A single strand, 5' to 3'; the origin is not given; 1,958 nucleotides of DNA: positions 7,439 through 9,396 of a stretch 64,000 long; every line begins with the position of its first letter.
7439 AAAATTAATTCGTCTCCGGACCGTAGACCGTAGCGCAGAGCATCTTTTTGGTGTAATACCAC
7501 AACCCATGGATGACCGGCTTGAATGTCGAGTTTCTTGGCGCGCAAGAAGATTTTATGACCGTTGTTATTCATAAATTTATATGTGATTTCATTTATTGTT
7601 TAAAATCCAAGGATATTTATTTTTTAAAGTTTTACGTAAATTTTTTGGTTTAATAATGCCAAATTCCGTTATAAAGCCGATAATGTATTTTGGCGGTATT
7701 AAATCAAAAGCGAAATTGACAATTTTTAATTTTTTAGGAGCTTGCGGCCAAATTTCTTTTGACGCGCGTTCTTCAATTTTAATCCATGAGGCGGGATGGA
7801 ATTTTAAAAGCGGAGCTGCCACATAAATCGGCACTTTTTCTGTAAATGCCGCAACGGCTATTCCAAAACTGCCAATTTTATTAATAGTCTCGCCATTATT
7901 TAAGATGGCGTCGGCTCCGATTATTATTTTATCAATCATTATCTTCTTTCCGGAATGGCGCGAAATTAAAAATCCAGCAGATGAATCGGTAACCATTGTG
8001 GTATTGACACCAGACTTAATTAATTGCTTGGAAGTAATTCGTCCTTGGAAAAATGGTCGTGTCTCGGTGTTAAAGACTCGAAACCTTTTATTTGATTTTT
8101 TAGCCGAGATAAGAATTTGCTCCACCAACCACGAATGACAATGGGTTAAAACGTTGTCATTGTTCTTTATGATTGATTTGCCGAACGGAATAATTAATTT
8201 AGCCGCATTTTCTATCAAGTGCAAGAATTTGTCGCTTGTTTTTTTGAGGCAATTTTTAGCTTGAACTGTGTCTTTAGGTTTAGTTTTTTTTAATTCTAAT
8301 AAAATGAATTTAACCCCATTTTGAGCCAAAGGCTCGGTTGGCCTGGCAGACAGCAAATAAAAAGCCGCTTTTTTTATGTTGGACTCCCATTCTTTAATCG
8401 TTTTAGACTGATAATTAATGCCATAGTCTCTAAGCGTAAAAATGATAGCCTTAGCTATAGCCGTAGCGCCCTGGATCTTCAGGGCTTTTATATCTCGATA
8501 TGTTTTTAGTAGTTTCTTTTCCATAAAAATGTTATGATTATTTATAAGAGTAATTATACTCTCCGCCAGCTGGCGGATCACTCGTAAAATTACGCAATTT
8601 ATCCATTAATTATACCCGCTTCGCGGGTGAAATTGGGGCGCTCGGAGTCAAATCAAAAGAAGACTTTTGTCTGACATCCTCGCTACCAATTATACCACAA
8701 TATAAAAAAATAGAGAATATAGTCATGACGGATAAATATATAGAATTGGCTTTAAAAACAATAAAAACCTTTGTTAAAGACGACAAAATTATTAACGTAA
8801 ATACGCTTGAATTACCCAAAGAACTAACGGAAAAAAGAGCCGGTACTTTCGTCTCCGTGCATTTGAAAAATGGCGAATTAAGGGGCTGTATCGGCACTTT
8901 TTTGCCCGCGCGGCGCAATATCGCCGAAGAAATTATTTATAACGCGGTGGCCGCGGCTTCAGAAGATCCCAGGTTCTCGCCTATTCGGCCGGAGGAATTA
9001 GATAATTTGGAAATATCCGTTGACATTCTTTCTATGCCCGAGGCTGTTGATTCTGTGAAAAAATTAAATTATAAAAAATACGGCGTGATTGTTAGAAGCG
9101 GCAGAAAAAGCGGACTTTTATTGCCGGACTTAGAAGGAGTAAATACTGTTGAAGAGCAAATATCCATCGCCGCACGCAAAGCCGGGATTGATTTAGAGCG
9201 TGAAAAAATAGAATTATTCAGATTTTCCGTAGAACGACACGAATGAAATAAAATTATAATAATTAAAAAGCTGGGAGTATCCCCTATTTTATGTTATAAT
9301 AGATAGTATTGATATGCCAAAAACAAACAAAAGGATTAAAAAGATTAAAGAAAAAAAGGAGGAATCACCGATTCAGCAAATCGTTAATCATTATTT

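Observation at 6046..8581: Archaeal-type AMP salvage operon (AMP phosphorylase plus ribose-1,5-bisphosphate isomerase) in a bacterial context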

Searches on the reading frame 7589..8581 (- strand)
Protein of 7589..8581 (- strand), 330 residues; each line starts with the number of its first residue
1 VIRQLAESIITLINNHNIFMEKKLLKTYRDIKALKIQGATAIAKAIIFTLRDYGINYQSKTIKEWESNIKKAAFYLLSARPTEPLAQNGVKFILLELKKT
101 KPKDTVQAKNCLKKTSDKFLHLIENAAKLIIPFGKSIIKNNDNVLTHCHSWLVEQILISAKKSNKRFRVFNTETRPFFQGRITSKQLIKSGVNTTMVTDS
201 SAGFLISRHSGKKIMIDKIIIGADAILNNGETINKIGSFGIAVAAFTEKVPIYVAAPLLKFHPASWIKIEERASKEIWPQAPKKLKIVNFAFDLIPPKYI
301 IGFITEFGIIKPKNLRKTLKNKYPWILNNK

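Call 3: search_protein_families(library=pfam, proteins=[window:7589-8581:-])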
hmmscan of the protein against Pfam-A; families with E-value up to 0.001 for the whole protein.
window:7589-8581:- (330 aa): 1 family
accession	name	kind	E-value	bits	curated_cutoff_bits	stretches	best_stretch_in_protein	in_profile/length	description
PF01008.23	IF-2B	-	9.8e-69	232.1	22.4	1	35-312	1-280/280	Initiation factor 2 subunit family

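Call 4: search_protein_families(library=ncbifam, proteins=[window:7589-8581:-])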
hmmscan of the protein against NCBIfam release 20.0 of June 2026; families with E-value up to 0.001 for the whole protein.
window:7589-8581:- (330 aa): 8 families
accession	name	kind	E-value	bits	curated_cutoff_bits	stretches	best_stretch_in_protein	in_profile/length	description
TIGR00511.1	ribulose_e2b2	equivalog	3.2e-59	200.7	314.1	1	24-325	2-301/301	ribose 1,5-bisphosphate isomerase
TIGR00524.1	eIF-2B_rel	subfamily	3.4e-57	193.9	185.85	1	26-312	6-303/303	S-methyl-5-thioribose-1-phosphate isomerase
NF004326.0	PRK05720.1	subfamily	8e-47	159.7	271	1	26-317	42-347/358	s-methyl-5-thioribose-1-phosphate isomerase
TIGR00512.1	salvage_mtnA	equivalog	2e-42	145.4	279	1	24-311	30-334/335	S-methyl-5-thioribose-1-phosphate isomerase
NF004700.0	PRK06036.1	equivalog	2.1e-39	135.5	528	1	15-317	24-335/339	S-methyl-5-thioribose-1-phosphate isomerase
NF006210.0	PRK08335.1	equivalog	5.7e-35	120.9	339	1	23-312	5-271/275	translation initiation factor IF-2B subunit alpha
NF004436.0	PRK05772.1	equivalog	8e-33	114.2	521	1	22-319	44-361/363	S-methyl-5-thioribose-1-phosphate isomerase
NF004994.0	PRK06372.1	equivalog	1.5e-15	57.3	249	1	140-314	86-250/253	translation initiation factor IF-2B subunit delta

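Call 12: search_solved_structures(query=window:7589-8581:-, show_alignments=2)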
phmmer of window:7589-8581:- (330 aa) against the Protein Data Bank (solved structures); distinct sequences matched with E-value up to 0.001: 43.
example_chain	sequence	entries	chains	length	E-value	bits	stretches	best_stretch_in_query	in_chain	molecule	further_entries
3a11_A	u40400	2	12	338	5.6e-43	150.7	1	17-327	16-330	Translation initiation factor eIF-2B, delta subunit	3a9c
3vm6_A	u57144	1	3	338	1.5e-41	146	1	17-327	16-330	Translation initiation factor eIF-2B, delta subunit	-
5yfj_A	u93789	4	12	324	1.7e-41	145.9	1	21-328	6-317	Ribose 1,5-bisphosphate isomerase | Ribose-1,5-bisphosphate isomerase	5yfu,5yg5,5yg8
5yft_A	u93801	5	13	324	9.2e-41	143.4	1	21-328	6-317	Ribose 1,5-bisphosphate isomerase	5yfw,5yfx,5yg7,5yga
5yfs_A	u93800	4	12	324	4.8e-40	141.1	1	21-328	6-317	Ribose 1,5-bisphosphate isomerase | Ribose-1,5-bisphosphate isomerase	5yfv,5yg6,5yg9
1t9k_A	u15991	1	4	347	1.1e-32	116.9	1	29-317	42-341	Probable methylthioribose-1-phosphate isomerase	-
1t5o_A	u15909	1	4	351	3.8e-30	108.6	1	30-313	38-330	Translation initiation factor eIF2B, subunit delta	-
2yrf_A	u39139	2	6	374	1.5e-27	100.1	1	7-311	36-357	Methylthioribose-1-phosphate isomerase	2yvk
1vb5_A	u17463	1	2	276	2.3e-27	99.4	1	107-313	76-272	translation initiation factor eIF-2B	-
6a34_A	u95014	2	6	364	6.2e-25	91.5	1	24-320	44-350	Putative methylthioribose-1-phosphate isomerase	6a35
9y3p_F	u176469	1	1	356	5.5e-22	81.8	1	41-314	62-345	Translation initiation factor eIF2B subunit delta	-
9y3p_E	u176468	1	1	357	5.6e-22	81.8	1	41-314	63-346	Translation initiation factor eIF2B subunit delta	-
9zuz_D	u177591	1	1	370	6.2e-22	81.6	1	41-315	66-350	Translation initiation factor eIF2B subunit delta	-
5b04_G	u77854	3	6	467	1.1e-21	80.8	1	42-262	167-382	Probable translation initiation factor eIF-2B subunit delta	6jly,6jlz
6caj_F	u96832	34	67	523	2.2e-21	79.8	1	41-314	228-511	Translation initiation factor eIF-2B subunit delta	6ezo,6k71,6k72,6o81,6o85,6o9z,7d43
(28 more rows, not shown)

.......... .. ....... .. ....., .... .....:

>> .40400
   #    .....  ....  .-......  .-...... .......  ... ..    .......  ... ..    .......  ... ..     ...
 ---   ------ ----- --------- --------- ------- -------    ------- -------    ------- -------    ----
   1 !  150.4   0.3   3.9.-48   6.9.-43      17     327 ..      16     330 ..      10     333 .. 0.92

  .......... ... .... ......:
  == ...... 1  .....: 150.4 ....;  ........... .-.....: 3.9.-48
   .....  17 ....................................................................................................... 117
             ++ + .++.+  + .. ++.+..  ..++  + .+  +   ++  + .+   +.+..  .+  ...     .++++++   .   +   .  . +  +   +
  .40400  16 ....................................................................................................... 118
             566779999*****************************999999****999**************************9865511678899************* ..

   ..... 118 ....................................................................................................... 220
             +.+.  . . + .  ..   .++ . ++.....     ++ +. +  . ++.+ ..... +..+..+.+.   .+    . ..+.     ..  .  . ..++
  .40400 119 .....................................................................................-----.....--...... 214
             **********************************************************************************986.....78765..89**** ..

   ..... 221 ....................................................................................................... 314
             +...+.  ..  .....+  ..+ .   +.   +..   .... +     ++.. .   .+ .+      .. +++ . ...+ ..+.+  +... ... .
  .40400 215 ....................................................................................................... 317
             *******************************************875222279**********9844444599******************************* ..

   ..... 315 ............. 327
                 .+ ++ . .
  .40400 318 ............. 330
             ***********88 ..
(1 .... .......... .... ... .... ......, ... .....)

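Call 15: list_cluster_members(proteins=[P0001, window:7589-8524:-, window:4663-6030:-])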
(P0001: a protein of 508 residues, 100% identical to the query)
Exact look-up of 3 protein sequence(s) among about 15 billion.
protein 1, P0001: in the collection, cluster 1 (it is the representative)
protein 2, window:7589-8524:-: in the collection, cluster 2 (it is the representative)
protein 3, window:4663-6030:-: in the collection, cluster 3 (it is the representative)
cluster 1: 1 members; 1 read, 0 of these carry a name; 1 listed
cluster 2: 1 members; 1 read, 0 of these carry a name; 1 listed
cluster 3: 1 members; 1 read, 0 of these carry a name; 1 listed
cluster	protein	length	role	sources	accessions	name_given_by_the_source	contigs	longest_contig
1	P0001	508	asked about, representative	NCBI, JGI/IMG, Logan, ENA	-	-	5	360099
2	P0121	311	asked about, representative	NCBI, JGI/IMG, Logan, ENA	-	-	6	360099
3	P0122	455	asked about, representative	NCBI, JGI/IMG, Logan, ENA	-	-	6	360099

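Call 46: search_dna_similar(query=window:7589-8524:-, collection=plasmids, mode=protein, max_rows=25, rows=spread)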
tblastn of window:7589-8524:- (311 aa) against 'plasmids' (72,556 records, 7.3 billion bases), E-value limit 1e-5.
Records with a match: 127; places in all: 129; records where one place covers at least 80% of the query: 25.
Best place of each record, by identity: <60% 127.
By first word of the organism name: Sinorhizobium 56; Ensifer 8; Shinella 7; Rhizobium 5; Azospirillum 5; Caballeronia 4; Bacillus 4; Klebsiella 3; Enterococcus 2; Pseudomonas 2; and 30 more.
By predicted mobility (MOB-suite, as given by PLSDB): non-mobilizable 64; mobilizable 44; conjugative 19.
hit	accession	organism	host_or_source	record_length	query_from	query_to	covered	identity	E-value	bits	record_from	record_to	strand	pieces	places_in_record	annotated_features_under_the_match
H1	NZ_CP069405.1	Priestia megaterium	Homo sapiens,Pure culture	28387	6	291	92%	31.7%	6e-24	109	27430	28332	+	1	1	mtnA: S-methyl-5-thioribose-1-phosphate isomerase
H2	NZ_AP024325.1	Caballeronia sp. NK8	-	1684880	9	292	91%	30.2%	7e-28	120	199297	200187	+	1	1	none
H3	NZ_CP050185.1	Bacillus thuringiensis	cell culture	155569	12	298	92%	28.3%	2e-21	101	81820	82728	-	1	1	mtnA: S-methyl-5-thioribose-1-phosphate isomerase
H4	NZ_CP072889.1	Enterococcus raffinosus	stream/river surface water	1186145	10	302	94%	26.5%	1e-15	85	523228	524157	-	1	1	record has no annotation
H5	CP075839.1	Pseudomonas aeruginosa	Homo sapiens,Cell culture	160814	12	292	90%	23.8%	1e-10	69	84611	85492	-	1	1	mtnA: S-methyl-5-thioribose-1-phosphate isomerase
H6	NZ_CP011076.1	Brevibacillus laterosporus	Oryza sativa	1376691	105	292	60%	32.0%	1e-20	100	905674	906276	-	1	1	none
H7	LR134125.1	Klebsiella aerogenes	not available: to be reported later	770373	115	300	60%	29.0%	7e-17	88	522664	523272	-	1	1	mtnA_1: Methylthioribose-1-phosphate isomerase | mtnA_2: Methylthioribose-1-phosphate isomerase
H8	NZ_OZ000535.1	Shinella sp. WSC3-e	-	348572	125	305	58%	29.7%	7e-10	67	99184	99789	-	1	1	mtnA: S-methyl-5-thioribose-1-phosphate isomerase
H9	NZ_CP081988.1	Shinella oryzae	cell culture,rhizosphere soil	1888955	125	305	58%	29.2%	1e-9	67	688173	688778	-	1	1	none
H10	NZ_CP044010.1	Rhizobium sp. BG6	Prosopis cineraria,pure bacterial ...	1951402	125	294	55%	30.3%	6e-11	71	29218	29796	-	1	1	none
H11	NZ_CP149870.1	Sinorhizobium medicae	Melilotus albus,Cell Culture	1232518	125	297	56%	29.4%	3e-9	65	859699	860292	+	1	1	record has no annotation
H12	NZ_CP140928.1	Sinorhizobium medicae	Medicago lupulina,whole organism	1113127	125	297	56%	29.1%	4e-9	65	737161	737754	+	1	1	record has no annotation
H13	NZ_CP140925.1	Sinorhizobium medicae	Medicago lupulina,whole organism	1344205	125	297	56%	29.1%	4e-9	65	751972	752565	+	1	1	record has no annotation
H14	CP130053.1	Sinorhizobium meliloti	Medicago,Cell culture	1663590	125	294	55%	29.4%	3e-9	66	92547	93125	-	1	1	mtnA: S-methyl-5-thioribose-1-phosphate isomerase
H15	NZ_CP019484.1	Sinorhizobium meliloti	alfalfa,whole organism,alfalfa nodule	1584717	125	294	55%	29.4%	3e-9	66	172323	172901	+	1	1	none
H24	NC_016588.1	Azospirillum lipoferum 4B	-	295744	124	290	54%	28.7%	3e-9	66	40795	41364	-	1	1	mtnA: S-methyl-5-thioribose-1-phosphate isomerase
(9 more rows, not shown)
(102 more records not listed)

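Call 47: get_annotated_region(hit=H3, flank=400)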
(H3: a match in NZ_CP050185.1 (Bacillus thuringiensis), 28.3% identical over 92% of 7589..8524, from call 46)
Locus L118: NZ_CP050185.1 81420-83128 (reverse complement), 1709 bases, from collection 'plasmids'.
description: Bacillus thuringiensis strain HER1410 plasmid pLUSID2, complete sequence
organism: Bacillus thuringiensis (NCBI taxid 1428)
taxonomy: Bacteria; Bacillota; Bacilli; Bacillales; Bacillaceae; Bacillus; Bacillus thuringiensis
host: -; source: cell culture; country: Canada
typing (MOB-suite, as given by PLSDB): non-mobilizable
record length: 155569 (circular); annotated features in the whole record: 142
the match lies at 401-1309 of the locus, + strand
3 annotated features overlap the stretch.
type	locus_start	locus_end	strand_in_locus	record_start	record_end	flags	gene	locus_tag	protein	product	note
CDS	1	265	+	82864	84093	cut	mtnK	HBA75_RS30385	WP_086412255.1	S-methyl-5-thioribose kinase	GO:0019509 - L-methionine salvage from methylthioadenosine [Evidence IEA]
CDS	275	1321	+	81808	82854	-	mtnA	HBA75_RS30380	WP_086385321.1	S-methyl-5-thioribose-1-phosphate isomerase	GO:0019509 - L-methionine salvage from methylthioadenosine [Evidence IEA]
CDS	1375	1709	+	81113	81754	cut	-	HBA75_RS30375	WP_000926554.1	L-fuculose-phosphate aldolase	-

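Call 48: get_annotated_region(hit=H5, flank=400)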
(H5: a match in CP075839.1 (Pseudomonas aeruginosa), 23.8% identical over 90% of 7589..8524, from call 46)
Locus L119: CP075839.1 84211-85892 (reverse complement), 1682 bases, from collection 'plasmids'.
description: Pseudomonas aeruginosa strain PaLo11 plasmid pPALO11, complete sequence
organism: Pseudomonas aeruginosa (NCBI taxid 287)
taxonomy: Bacteria; Pseudomonadota; Gammaproteobacteria; Pseudomonadales; Pseudomonadaceae; Pseudomonas; Pseudomonas aeruginosa
host: -; source: Homo sapiens,Cell culture; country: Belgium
typing (MOB-suite, as given by PLSDB): non-mobilizable
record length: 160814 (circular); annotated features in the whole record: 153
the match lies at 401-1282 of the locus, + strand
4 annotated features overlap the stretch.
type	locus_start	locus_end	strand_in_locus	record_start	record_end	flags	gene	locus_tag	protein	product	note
CDS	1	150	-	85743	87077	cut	-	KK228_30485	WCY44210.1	TRZ/ATZ family hydrolase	-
CDS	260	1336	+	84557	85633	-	mtnA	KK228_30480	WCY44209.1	S-methyl-5-thioribose-1-phosphate isomerase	-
CDS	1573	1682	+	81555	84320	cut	gyrA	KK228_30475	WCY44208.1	DNA gyrase subunit A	-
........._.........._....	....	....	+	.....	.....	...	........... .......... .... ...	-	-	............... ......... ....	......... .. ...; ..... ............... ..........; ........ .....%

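Call 49: get_annotated_region(hit=H14, flank=800)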
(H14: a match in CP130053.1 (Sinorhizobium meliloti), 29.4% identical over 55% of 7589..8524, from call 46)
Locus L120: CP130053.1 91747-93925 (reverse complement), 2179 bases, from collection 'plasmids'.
description: Sinorhizobium meliloti strain R14 plasmid pSymB, complete sequence
organism: Sinorhizobium meliloti (NCBI taxid 382)
taxonomy: Bacteria; Pseudomonadota; Alphaproteobacteria; Hyphomicrobiales; Rhizobiaceae; Sinorhizobium; Sinorhizobium meliloti
host: -; source: Medicago,Cell culture; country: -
typing (MOB-suite, as given by PLSDB): mobilizable; relaxase MOBQ
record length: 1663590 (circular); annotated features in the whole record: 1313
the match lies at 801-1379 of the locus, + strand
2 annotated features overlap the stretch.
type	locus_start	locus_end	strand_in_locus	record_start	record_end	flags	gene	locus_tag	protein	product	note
CDS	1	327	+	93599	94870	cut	mtnK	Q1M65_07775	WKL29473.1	S-methyl-5-thioribose kinase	-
CDS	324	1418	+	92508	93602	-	mtnA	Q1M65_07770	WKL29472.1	S-methyl-5-thioribose-1-phosphate isomerase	-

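Call 50: get_annotated_region(hit=H24, flank=800)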
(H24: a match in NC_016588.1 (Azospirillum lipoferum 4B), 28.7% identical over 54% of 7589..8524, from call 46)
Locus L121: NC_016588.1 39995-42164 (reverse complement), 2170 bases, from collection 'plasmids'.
description: Azospirillum lipoferum 4B plasmid AZO_p6, complete sequence
organism: Azospirillum lipoferum 4B (NCBI taxid 862719)
taxonomy: Bacteria; Pseudomonadota; Alphaproteobacteria; Rhodospirillales; Azospirillaceae; Azospirillum; Azospirillum lipoferum; Azospirillum lipoferum 4B
host: -; source: -; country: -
typing (MOB-suite, as given by PLSDB): non-mobilizable; replicon rep_cluster_1806
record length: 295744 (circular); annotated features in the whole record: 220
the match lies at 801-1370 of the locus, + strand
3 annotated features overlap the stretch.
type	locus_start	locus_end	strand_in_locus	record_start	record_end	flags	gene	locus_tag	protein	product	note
CDS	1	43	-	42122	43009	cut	-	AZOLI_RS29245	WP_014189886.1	S-methyl-5'-thioadenosine phosphorylase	GO:0009116 - nucleoside metabolic process [Evidence IEA]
CDS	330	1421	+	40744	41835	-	mtnA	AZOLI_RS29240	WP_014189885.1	S-methyl-5-thioribose-1-phosphate isomerase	GO:0019509 - L-methionine salvage from methylthioadenosine [Evidence IEA]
CDS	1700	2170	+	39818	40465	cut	-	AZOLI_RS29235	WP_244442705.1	sulfotransferase domain-containing protein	-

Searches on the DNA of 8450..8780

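Call 75: search_rna_families(source=window, start=8450, end=8780, threshold=evalue, max_evalue=1)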
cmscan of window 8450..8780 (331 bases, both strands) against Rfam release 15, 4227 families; matches with E-value up to 1: 0.
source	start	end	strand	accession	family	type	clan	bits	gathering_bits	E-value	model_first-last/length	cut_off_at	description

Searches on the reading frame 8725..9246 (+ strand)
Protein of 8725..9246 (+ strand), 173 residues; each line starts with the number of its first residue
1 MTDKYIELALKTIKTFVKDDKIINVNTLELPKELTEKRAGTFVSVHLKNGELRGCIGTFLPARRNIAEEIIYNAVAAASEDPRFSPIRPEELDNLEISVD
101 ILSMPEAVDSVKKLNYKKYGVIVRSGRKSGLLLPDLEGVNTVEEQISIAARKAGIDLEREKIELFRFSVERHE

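Call 3: search_protein_families(library=pfam, proteins=[window:8725-9246:+])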
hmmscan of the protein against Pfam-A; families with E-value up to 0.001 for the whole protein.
window:8725-9246:+ (173 aa): 1 family
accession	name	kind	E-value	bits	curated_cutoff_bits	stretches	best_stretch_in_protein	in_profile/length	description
PF01871.22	AMMECR1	-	3.5e-47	160.5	25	1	7-171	2-167/168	AMMECR1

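Call 4: search_protein_families(library=ncbifam, proteins=[window:8725-9246:+])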
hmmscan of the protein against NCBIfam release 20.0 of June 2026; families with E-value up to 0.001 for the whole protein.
window:8725-9246:+ (173 aa): 3 families
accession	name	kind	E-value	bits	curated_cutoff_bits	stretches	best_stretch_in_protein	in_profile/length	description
TIGR04335.1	AmmeMemoSam_A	hypoth_equivalog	8.6e-40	135.9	99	1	5-171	3-174/175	AmmeMemoRadiSam system protein A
NF002000.0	PRK00801.1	equivalog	1.1e-28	99.7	273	1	5-154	12-164/201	hypothetical protein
TIGR00296.1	TIGR00296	hypoth_equivalog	7.4e-27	94.3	91.05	1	5-168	12-184/200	TIGR00296 family protein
